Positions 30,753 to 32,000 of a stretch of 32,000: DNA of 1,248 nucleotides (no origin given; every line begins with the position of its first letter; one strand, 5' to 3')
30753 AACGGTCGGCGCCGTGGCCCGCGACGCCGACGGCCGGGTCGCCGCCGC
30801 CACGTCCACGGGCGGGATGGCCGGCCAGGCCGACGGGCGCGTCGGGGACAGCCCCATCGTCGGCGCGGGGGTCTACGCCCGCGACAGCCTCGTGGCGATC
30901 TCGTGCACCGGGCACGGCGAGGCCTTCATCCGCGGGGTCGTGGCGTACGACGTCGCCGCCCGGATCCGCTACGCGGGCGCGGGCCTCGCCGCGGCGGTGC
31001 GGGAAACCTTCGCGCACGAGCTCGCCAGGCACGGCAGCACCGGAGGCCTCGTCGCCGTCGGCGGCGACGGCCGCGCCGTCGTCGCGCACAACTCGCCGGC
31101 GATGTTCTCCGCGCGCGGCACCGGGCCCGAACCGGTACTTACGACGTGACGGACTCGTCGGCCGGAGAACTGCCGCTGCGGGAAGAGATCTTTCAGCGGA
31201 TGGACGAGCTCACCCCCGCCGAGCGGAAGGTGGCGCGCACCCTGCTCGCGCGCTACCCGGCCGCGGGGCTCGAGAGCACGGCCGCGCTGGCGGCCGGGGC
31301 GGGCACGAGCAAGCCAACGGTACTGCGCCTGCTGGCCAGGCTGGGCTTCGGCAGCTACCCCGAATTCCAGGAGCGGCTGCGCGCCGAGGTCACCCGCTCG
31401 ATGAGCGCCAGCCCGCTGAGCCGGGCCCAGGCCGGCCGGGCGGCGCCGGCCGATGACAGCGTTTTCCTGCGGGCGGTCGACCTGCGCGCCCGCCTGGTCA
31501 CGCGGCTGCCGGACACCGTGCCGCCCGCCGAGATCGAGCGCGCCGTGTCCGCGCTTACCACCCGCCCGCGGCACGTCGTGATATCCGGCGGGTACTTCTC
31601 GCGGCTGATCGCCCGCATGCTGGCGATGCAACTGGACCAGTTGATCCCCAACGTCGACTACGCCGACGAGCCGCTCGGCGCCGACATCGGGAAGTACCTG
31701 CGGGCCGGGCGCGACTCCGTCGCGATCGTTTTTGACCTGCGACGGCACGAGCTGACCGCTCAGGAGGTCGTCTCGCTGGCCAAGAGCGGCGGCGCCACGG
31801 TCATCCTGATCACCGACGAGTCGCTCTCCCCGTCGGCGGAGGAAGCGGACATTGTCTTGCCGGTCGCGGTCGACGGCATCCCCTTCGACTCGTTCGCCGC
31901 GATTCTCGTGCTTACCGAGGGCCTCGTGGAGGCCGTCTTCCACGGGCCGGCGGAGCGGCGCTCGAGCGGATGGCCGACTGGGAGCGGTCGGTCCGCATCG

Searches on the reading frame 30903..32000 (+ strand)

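Call 7: search_protein_families(library=pfam, proteins=[window:30903-32000:+])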
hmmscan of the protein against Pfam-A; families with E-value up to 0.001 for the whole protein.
window:30903-32000:+ (366 aa): 2 families
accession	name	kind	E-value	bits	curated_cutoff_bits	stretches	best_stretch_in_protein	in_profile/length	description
PF01418.23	HTH_6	-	1.5e-09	38.2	28.3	1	94-163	5-74/77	Helix-turn-helix domain, rpiR family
PF01380.27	SIS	-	8.5e-09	35.7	25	1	223-341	6-128/131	SIS domain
